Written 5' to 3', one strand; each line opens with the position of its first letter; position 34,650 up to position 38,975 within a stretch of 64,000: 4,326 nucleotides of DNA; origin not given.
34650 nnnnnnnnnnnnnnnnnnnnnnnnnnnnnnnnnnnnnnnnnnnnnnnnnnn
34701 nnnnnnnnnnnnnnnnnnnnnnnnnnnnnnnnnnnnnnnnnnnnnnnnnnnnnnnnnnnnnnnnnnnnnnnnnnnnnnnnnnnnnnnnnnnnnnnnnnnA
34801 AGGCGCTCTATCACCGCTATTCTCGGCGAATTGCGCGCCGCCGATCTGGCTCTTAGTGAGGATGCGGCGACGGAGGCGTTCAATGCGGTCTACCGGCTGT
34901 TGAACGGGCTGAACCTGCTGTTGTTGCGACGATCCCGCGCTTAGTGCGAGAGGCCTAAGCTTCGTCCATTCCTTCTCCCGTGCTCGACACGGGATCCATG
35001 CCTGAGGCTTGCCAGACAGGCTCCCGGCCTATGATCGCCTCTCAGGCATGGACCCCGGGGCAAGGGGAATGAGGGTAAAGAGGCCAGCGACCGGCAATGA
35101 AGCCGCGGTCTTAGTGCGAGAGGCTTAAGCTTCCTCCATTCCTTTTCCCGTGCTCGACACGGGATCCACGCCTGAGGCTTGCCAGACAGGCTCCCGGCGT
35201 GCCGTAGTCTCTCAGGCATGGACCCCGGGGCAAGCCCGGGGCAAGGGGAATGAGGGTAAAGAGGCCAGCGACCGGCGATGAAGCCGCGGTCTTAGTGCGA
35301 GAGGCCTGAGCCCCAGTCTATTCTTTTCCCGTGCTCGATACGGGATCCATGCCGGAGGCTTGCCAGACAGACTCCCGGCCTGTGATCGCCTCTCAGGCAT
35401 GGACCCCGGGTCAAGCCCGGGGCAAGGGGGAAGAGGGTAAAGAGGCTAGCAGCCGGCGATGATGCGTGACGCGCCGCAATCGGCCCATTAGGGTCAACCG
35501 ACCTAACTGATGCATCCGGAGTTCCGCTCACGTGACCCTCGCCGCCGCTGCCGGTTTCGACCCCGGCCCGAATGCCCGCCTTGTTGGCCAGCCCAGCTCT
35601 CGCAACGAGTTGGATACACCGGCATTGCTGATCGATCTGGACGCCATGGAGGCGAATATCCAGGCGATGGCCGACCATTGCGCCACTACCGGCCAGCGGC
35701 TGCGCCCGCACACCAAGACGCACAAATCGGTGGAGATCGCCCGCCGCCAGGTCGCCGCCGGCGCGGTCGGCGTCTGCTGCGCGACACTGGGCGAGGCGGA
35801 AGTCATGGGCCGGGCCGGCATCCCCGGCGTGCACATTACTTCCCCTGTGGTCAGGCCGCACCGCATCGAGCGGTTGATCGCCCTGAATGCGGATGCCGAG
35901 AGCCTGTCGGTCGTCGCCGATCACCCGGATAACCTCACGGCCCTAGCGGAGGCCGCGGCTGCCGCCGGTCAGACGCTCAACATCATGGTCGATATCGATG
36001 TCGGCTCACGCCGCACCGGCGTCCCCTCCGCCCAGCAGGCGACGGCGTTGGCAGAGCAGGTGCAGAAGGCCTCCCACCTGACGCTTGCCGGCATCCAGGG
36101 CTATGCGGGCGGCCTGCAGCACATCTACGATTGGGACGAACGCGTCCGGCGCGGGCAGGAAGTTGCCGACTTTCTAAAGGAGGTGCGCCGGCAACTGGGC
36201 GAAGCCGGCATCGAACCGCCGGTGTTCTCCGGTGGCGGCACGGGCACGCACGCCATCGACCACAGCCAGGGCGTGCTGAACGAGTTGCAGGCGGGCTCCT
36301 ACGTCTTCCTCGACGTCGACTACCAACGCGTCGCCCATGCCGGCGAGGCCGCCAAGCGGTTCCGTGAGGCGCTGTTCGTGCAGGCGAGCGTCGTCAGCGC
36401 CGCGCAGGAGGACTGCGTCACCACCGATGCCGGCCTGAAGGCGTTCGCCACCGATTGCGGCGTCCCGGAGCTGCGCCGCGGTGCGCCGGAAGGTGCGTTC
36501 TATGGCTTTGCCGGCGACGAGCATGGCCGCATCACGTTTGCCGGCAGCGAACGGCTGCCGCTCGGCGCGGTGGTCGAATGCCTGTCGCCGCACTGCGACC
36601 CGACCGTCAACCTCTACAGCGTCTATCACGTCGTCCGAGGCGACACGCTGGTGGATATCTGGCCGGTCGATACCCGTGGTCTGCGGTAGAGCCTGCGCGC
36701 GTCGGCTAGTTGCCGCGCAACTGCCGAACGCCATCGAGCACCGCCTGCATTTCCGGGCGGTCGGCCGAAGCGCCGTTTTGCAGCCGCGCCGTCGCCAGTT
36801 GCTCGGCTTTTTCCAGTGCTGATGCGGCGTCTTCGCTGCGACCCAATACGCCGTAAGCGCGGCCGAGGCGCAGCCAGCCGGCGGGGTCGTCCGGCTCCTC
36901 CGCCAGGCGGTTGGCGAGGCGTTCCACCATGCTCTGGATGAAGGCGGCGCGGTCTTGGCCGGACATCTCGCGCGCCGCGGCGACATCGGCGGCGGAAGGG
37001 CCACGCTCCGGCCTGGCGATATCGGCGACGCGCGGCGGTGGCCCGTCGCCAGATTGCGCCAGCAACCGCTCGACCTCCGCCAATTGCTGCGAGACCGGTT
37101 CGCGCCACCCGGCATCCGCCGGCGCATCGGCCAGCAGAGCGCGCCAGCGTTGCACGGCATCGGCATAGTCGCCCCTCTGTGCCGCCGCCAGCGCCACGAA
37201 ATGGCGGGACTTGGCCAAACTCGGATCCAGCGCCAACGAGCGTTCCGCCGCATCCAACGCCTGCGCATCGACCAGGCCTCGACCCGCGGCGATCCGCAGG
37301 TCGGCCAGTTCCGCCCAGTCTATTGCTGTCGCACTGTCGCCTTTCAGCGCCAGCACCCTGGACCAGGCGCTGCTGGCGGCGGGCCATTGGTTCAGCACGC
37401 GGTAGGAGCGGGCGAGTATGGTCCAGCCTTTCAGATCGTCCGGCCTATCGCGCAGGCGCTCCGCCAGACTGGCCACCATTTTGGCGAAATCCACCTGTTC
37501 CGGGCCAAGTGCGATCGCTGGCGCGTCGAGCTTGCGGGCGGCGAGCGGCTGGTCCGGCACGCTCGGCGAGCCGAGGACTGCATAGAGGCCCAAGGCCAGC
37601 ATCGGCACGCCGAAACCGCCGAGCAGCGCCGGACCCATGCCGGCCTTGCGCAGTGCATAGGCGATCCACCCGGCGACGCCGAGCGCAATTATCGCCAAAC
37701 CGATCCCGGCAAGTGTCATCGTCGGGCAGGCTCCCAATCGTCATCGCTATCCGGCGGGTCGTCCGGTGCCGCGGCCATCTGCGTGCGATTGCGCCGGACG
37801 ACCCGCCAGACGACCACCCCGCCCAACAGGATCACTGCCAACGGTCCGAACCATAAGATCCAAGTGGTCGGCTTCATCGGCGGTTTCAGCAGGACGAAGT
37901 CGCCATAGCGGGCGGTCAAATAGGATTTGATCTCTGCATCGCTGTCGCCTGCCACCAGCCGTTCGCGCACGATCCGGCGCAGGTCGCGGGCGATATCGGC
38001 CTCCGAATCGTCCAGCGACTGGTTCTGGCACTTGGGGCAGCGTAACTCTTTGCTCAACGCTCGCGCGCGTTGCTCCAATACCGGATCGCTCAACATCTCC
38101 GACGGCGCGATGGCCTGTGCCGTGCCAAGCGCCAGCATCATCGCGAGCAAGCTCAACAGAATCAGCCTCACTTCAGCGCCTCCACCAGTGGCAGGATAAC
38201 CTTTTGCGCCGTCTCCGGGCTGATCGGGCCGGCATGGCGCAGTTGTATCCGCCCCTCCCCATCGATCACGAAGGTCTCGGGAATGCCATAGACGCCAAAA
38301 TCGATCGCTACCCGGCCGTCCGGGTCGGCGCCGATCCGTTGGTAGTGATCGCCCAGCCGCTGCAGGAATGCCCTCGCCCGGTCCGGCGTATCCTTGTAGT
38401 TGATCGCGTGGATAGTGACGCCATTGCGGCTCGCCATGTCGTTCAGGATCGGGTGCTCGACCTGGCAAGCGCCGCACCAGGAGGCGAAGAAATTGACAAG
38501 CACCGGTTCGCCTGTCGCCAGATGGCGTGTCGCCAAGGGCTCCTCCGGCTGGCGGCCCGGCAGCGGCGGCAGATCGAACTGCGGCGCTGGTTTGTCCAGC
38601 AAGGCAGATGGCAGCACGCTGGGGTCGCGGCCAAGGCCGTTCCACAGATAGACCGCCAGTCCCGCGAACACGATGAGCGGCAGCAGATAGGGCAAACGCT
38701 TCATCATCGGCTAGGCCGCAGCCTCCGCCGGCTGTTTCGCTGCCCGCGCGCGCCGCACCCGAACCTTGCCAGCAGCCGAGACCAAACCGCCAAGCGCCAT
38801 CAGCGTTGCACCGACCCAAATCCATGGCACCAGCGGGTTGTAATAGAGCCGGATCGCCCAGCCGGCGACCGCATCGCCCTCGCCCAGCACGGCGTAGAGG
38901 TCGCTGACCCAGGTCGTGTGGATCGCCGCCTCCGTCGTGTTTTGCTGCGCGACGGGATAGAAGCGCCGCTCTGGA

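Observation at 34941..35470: Three tandem ~170-180-bp palindromic repeat units immediately after the methyltransferase stop.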

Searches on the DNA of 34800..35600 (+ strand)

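Call 12: search_rna_families(source=window, start=34800, end=35600, threshold=evalue, max_evalue=10)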
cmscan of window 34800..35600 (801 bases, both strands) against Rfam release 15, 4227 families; matches with E-value up to 10: 12.
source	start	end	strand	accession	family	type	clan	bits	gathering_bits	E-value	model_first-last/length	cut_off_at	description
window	35155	35232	-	RF03572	MIR2109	Gene; miRNA;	-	25.5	100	0.0094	1-71/71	no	MIR2109 microRNA precursor family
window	35146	35241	-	RF04159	MIR1437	Gene; miRNA;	-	20.6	168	0.62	1-192/192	no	MIR1437 microRNA precursor family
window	34988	35057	-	RF00914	mir-674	Gene; miRNA;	-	17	93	5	1-77/77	no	mir-674 microRNA precursor family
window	35160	35227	+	RF03219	mir-602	Gene; miRNA;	-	16.8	90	5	1-85/85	no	mir-602 microRNA precursor family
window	35145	35242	-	RF03488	mir-2366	Gene; miRNA;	-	16.6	68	5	1-83/83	no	mir-2366 microRNA precursor family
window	34972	35070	+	RF03219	mir-602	Gene; miRNA;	-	15.9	90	8.5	1-85/85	no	mir-602 microRNA precursor family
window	35166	35246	+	RF03668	mir-1788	Gene; miRNA;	-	15.3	57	2.9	1-77/77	no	mir-1788 microRNA precursor family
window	35179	35219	+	RF00825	mir-344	Gene; miRNA;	-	14.9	52.5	5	1-71/71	no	mir-344 microRNA precursor family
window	34976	35067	-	RF03249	mir-2114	Gene; miRNA;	-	14.7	94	9.4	1-84/84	no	mir-2114 microRNA precursor family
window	35236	35275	-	RF02497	Atu_C10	Gene; sRNA;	-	13.7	60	9.6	37-76/89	no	Rhizobiales sRNA Atu_C10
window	35055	35094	-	RF02497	Atu_C10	Gene; sRNA;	-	13.7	60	9.6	37-76/89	no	Rhizobiales sRNA Atu_C10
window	35112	35225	-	RF00024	Telomerase-vert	Gene;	CL00004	11.1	70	2.2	1-443/443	no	Vertebrate telomerase RNA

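Call 44: search_dna_similar(query=window:35111-35291:+, collection=plasmids, mode=distant, max_evalue=0.001, max_rows=30)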
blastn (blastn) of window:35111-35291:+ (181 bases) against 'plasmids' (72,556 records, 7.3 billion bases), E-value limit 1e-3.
No match.

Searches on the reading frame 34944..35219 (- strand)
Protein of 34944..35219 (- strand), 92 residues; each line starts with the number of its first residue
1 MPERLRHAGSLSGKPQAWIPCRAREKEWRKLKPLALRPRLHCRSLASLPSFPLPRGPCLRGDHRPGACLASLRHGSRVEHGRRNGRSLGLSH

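Call 29: find_homologous_proteins(query=window:34944-35219:-, max_evalue=0.01)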
Query seq(92 aa): 2 candidates shared short words with the query, none scored E <= 0.01.

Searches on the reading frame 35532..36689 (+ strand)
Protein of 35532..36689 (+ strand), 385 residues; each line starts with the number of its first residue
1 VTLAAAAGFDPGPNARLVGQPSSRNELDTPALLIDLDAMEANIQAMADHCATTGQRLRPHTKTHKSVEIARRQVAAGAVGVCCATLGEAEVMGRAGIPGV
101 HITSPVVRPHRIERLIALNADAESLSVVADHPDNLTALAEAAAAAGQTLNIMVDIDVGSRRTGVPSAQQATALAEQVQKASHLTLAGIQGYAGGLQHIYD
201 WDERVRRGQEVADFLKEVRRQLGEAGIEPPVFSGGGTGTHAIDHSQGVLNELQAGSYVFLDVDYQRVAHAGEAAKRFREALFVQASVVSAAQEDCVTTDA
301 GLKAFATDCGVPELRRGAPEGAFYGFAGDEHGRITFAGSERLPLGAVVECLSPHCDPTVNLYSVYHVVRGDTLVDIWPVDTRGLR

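Call 11: search_protein_families(library=pfam, proteins=[window:35532-36689:+])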
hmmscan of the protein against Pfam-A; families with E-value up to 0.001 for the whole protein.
window:35532-36689:+ (385 aa): 2 families
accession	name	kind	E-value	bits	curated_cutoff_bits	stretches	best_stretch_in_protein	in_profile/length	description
PF01168.26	Ala_racemase_N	-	3.2e-27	96.1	24.1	1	34-260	1-217/220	Alanine racemase, N-terminal domain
PF14031.13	D-ser_dehydrat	-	1e-16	61.8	22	1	280-368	1-97/97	Putative serine dehydratase domain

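Call 20: find_encoding_contigs(protein=window:35532-36689:+, flank=10000, max_places=10)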
Protein window:35532-36689:+ (385 aa): 10 contigs read that carry it; 4 places shown.
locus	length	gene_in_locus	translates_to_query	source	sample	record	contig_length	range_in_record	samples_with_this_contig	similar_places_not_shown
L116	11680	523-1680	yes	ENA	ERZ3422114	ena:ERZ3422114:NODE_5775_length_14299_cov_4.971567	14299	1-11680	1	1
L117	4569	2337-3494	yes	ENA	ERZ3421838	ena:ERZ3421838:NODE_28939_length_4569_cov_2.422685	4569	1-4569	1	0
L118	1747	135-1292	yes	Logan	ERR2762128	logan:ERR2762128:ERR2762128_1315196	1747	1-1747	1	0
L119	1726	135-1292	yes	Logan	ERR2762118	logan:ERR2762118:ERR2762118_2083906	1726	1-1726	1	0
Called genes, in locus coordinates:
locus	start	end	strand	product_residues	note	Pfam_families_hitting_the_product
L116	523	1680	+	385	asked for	PF01168:Ala_racemase_N, PF14031:D-ser_dehydrat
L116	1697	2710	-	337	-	PF23914:TPR_CcmH_CycH, PF13431:TPR_17 (faint), PF00515:TPR_1 (faint), PF07719:TPR_2 (faint), PF23914:TPR_CcmH_CycH (weak)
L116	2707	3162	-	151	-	PF03918:CcmH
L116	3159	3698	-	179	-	PF00578:AhpC-TSA, PF08534:Redoxin, PF00085:Thioredoxin (weak), PF13098:Thioredoxin_2, PF13905:Thioredoxin_8 (weak)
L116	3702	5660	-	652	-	PF01578:Cytochrom_C_asm, PF16327:CcmF_C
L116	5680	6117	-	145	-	PF03100:CcmE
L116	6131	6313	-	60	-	PF04995:CcmD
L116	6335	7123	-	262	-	PF01578:Cytochrom_C_asm, PF27518:CcmC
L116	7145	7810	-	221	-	PF03379:CcmB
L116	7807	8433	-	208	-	PF00005:ABC_tran, PF02463:SMC_N (faint), PF13304:AAA_21 (faint)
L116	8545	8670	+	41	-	-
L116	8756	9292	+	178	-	-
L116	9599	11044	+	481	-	PF01979:Amidohydro_1, PF07969:Amidohydro_3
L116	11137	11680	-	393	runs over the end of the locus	-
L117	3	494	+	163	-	?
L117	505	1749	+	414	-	PF13489:Methyltransf_23 (faint), PF08241:Methyltransf_11, PF08242:Methyltransf_12, PF13649:Methyltransf_25, PF13847:Methyltransf_31 (weak)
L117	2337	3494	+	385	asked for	PF01168:Ala_racemase_N, PF14031:D-ser_dehydrat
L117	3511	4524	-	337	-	PF23914:TPR_CcmH_CycH, PF13431:TPR_17 (faint), PF00515:TPR_1 (faint), PF07719:TPR_2 (faint), PF23914:TPR_CcmH_CycH (weak)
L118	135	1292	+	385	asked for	PF01168:Ala_racemase_N, PF14031:D-ser_dehydrat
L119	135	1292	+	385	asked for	PF01168:Ala_racemase_N, PF14031:D-ser_dehydrat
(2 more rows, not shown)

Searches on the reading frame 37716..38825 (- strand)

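Call 11: search_protein_families(library=pfam, proteins=[window:37716-38825:-])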
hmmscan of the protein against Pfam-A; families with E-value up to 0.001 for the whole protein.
window:37716-38825:- (369 aa): 1 family
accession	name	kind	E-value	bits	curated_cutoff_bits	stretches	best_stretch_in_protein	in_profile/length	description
PF03918.19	CcmH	-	1.5e-50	170.6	25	1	227-353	2-128/143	Cytochrome C biogenesis protein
